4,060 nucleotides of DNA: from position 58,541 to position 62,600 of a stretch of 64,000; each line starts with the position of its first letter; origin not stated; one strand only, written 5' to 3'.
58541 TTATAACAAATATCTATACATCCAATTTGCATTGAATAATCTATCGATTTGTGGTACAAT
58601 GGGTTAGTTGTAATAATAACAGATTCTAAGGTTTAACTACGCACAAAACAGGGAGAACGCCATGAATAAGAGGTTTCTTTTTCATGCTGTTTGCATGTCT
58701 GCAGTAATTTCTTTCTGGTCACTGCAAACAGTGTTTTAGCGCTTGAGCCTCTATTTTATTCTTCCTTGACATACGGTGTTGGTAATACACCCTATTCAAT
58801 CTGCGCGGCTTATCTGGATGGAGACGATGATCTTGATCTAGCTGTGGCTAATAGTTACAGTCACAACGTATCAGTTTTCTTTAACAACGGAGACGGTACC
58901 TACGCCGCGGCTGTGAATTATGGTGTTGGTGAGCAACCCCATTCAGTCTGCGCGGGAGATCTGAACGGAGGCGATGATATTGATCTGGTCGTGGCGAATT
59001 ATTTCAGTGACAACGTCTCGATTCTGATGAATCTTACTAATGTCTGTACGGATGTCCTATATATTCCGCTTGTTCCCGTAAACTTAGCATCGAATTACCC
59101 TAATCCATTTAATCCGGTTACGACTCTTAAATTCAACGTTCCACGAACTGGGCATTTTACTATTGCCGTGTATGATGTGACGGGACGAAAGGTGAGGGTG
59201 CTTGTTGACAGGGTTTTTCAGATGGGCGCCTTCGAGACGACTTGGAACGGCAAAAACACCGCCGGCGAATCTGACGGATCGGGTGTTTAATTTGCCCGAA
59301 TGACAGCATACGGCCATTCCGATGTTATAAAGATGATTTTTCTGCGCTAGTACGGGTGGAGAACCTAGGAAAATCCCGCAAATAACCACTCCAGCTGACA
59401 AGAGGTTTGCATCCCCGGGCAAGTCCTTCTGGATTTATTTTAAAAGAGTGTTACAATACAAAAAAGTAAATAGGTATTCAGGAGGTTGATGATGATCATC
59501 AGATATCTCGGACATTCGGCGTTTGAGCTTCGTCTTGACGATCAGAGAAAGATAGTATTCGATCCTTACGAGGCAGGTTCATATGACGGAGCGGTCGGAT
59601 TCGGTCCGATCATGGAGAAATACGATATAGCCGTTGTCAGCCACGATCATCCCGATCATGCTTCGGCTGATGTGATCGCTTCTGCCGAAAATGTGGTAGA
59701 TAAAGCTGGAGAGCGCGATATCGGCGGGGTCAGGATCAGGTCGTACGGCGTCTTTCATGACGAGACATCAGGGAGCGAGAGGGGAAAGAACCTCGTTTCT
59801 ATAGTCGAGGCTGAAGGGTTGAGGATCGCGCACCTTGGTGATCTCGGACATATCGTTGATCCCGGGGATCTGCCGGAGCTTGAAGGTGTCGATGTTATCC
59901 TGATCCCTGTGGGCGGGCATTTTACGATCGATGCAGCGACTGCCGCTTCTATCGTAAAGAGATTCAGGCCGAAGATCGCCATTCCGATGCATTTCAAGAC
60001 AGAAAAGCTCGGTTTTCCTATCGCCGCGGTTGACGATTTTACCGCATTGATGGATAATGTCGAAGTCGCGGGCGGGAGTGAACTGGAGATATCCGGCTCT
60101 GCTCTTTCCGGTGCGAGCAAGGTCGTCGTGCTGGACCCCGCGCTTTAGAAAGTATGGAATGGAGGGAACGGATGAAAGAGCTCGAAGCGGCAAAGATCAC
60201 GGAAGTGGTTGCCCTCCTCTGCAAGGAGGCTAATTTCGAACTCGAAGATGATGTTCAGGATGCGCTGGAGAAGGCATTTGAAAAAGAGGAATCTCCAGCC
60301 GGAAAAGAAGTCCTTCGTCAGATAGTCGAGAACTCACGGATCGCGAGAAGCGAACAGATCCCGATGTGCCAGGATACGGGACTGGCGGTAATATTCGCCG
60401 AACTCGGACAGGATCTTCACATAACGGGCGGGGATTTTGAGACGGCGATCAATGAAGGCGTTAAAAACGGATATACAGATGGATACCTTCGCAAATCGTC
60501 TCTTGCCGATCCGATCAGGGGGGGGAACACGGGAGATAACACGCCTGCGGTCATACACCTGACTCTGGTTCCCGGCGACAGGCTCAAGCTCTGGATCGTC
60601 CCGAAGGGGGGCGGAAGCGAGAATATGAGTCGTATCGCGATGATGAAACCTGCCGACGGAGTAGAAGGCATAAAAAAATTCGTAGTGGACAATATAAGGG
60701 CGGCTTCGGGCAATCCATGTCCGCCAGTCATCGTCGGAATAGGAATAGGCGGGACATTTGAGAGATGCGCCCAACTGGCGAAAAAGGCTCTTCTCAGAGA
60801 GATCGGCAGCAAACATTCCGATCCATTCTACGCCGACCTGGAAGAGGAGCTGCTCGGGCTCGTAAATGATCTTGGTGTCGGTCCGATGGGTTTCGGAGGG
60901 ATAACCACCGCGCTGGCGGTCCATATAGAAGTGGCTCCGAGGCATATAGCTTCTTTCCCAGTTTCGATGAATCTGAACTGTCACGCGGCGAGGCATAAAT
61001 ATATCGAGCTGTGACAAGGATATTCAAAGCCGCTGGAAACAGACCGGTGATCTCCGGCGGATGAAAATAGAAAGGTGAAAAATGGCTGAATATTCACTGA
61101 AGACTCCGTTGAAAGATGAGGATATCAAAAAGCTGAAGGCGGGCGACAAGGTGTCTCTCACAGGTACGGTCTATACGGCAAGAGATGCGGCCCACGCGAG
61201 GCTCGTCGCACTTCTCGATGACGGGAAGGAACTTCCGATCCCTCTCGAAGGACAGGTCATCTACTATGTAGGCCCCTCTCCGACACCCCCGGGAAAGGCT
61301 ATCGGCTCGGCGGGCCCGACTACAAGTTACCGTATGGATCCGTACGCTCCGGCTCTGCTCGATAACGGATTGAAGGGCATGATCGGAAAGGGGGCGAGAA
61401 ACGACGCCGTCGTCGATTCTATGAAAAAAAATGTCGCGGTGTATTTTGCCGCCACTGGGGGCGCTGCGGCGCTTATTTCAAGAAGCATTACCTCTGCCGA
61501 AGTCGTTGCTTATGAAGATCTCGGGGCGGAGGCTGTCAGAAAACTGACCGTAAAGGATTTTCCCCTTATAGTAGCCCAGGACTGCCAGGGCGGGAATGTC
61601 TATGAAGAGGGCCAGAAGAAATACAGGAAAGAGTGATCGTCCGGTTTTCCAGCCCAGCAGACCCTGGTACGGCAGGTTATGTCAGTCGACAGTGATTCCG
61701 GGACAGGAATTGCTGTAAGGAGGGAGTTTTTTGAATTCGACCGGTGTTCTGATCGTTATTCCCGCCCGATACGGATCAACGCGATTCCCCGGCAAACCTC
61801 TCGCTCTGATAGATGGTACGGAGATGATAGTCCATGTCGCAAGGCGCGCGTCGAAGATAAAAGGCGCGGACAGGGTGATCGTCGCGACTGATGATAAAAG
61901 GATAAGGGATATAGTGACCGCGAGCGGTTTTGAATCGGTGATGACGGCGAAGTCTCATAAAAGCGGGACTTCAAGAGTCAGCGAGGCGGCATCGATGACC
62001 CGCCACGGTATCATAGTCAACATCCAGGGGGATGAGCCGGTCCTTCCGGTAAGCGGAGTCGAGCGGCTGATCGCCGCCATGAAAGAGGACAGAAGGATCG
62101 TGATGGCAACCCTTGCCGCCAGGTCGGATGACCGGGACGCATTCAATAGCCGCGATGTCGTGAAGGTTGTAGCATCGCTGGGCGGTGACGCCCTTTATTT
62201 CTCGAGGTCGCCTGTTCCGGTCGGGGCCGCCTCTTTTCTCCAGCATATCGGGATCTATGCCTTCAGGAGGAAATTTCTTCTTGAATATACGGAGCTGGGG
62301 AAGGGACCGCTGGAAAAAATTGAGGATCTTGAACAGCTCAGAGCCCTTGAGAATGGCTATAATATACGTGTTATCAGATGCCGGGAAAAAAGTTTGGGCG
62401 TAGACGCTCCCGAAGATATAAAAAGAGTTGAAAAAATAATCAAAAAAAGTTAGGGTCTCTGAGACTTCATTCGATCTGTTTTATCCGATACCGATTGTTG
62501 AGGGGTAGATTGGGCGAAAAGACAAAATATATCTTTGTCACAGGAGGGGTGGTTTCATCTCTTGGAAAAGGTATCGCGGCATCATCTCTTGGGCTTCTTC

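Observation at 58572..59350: Type-IX-secretion cargo gene with two lesions: a split signal peptide and a TAA at the Tyr of the conserved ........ tail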

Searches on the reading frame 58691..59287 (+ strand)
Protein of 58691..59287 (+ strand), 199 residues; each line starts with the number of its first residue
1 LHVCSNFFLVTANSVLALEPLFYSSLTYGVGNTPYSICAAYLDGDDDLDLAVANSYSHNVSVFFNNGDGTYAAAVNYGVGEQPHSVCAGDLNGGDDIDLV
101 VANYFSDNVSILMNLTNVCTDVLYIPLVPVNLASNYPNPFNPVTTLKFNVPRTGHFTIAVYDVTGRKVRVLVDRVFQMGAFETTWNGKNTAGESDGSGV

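Call 6: search_protein_families(library=ncbifam, max_evalue=1, proteins=[window:58691-59287:+])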
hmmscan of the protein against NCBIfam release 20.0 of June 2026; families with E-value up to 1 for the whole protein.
seq(199 aa): 4 families
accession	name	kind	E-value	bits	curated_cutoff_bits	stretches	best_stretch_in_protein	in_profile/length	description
NF033707.1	T9SS_sortase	equivalog_domain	3.9e-05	21.5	420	1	133-199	999-1070/1095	type IX secretion system sortase PorU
NF038113.1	T9SSA_dep_M36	equivalog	0.00016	19.9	885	1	124-169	784-829/869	T9SS-dependent M36 family metallopeptidase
TIGR04183.1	Por_Secre_tail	domain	0.00042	20.2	23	1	136-170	2-33/72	T9SS type A sorting domain-containing protein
NF052323.1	T9SSA_dep_M6i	equivalog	0.0012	16.9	600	1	130-188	955-1013/1043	T9SS-dependent M6-like inactivated metalloprotease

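Call 7: search_protein_families(library=pfam, max_evalue=1, proteins=[window:58691-59287:+])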
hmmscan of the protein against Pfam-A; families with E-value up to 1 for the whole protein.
seq(199 aa): 7 families
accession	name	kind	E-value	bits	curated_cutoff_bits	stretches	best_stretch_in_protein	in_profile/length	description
PF13517.12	FG-GAP_3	-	1.9e-09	38.4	26.9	2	42-101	2-61/61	FG-GAP-like repeat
PF18962.6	Por_Secre_tail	-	0.00023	21.8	27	1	136-168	2-34/75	Secretion system C-terminal sorting domain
PF13860.13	FlgD_ig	-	0.015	15.7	27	1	155-194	23-63/79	FlgD Ig-like domain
PF23061.1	CUB_M02D8_5_2nd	-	0.022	15.5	30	1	18-117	10-98/114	M02D8_5-like, second CUB domain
PF01839.29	FG-GAP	-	0.058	13.8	22.1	1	34-64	2-27/37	FG-GAP repeat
PF21567.2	Gp22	-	0.17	12.5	27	1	8-65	45-105/117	Gp22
PF01436.27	NHL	-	0.62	10.6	20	0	45-63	10-28/28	NHL repeat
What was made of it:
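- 58814..58993 (+): FG-GAP/VCBS-type repeats (two β-propeller blade units). PF13517 FG-GAP_3 scores 38.4 bits (cut-off 26.9) over residues 42-101 of the 199-aa ORF (call 7).
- On FG-GAP / VCBS repeat proteins (PF13517): PF13517 scores 38.4 bits against 26.9, in two stretches, over residues 42-101 (call 7).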

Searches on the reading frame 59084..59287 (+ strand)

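Call 6: search_protein_families(library=ncbifam, max_evalue=1, proteins=[window:59084-59287:+])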
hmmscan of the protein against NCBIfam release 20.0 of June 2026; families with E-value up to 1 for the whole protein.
seq(68 aa): 5 families
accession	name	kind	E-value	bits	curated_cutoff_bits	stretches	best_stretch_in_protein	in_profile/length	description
NF033707.1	T9SS_sortase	equivalog_domain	4.3e-06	24.7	420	1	3-68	1000-1070/1095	type IX secretion system sortase PorU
TIGR04183.1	Por_Secre_tail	domain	5.8e-05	23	23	1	5-39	2-33/72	T9SS type A sorting domain-containing protein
NF038113.1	T9SSA_dep_M36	equivalog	9.6e-05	20.7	885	1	4-38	795-829/869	T9SS-dependent M36 family metallopeptidase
NF052323.1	T9SSA_dep_M6i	equivalog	0.00037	18.6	600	1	4-58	960-1014/1043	T9SS-dependent M6-like inactivated metalloprotease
NF005176.1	PRK06655.1-1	equivalog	0.15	12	230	1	21-63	95-137/197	flagellar hook assembly protein FlgD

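Call 7: search_protein_families(library=pfam, max_evalue=1, proteins=[window:59084-59287:+])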
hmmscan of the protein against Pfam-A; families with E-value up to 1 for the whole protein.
seq(68 aa): 2 families
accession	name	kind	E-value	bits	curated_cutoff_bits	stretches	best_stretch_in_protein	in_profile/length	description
PF18962.6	Por_Secre_tail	-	3.6e-05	24.4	27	1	5-37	2-34/75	Secretion system C-terminal sorting domain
PF13860.13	FlgD_ig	-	0.00096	19.5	27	1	20-63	19-63/79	FlgD Ig-like domain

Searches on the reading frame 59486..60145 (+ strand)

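Call 24: search_protein_families(library=pfam, max_evalue=0.00001, proteins=[window:59486-60145:+])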
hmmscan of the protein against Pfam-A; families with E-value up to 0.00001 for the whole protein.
window:59486-60145:+ (220 aa): 2 families
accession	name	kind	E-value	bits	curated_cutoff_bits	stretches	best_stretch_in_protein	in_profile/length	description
PF13483.12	Lactamase_B_3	-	2e-41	142.1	24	1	5-169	2-160/160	Beta-lactamase superfamily domain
PF12706.13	Lactamase_B_2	-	1.2e-10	41.8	27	1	72-170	91-200/200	Beta-lactamase superfamily domain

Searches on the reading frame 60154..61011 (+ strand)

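Call 24: search_protein_families(library=pfam, max_evalue=0.00001, proteins=[window:60154-61011:+])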
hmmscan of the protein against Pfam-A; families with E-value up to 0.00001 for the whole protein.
window:60154-61011:+ (286 aa): 1 family
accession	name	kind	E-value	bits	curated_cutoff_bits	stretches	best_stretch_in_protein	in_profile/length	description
PF05681.19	Fumerase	-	4.5e-116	387.3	25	1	17-284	2-269/270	Fumarate hydratase (Fumerase)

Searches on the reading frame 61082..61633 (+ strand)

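Call 44: search_protein_families(library=pfam, max_evalue=0.001, proteins=[window:61082-61633:+])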
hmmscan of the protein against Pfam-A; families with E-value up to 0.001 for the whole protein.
window:61082-61633:+ (184 aa): 1 family
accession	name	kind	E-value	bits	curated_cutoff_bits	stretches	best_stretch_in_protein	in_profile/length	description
PF05683.17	Fumerase_C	-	1.4e-58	198.1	22.2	1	5-176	30-204/205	Fumarase C-terminus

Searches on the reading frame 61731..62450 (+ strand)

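Call 44: search_protein_families(library=pfam, max_evalue=0.001, proteins=[window:61731-62450:+])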
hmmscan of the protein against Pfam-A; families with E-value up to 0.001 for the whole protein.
window:61731-62450:+ (240 aa): 2 families
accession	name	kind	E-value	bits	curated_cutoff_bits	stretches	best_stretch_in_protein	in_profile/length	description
PF02348.25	CTP_transf_3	-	5.2e-49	167.4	22.6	1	8-211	2-216/217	Cytidylyltransferase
PF12804.13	NTP_transf_3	-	9.7e-09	36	27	1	21-131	15-126/160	MobA-like NTP transferase domain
